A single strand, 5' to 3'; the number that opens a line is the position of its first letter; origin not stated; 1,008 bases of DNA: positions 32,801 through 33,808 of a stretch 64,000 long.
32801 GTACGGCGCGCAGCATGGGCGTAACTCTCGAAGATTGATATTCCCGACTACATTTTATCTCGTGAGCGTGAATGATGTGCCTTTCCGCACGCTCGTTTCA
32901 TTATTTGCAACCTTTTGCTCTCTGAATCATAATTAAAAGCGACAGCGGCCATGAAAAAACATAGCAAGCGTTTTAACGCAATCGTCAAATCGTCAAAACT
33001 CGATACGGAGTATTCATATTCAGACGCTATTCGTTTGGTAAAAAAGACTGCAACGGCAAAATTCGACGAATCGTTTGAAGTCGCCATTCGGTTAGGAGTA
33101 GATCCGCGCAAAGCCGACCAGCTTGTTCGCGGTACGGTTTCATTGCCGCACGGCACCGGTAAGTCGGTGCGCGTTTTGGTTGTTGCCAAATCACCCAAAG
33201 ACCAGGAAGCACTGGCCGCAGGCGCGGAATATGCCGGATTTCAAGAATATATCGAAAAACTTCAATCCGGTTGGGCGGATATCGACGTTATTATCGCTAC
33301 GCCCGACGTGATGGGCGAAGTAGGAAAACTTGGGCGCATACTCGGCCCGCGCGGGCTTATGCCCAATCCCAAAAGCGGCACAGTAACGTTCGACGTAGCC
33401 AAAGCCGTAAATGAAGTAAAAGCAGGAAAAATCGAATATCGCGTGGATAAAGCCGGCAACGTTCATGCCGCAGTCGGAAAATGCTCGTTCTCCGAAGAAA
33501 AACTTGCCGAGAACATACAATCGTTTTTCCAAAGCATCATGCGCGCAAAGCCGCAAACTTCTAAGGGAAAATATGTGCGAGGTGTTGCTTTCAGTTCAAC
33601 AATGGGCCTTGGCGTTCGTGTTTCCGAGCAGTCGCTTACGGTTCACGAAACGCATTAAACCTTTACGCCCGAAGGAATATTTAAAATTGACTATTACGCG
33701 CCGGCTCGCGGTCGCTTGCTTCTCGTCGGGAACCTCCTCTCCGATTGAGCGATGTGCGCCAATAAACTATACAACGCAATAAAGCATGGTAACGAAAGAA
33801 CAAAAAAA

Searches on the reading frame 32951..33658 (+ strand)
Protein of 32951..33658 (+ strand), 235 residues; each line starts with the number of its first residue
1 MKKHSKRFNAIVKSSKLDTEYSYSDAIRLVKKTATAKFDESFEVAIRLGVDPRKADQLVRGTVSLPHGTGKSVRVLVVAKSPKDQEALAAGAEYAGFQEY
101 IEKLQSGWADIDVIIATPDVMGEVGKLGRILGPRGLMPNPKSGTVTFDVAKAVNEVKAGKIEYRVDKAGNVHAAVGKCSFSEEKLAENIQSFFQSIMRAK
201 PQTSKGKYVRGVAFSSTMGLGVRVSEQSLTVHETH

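Call 54: search_protein_families(library=pfam, proteins=[window:32951-33658:+], max_evalue=0.00001)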
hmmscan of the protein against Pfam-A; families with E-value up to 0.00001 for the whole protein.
window:32951-33658:+ (235 aa): 1 family
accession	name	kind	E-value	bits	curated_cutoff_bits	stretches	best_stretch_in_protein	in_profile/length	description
PF00687.26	Ribosomal_L1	-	1.3e-69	234.1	32.2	1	30-219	1-197/198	Ribosomal protein L1p/L10e family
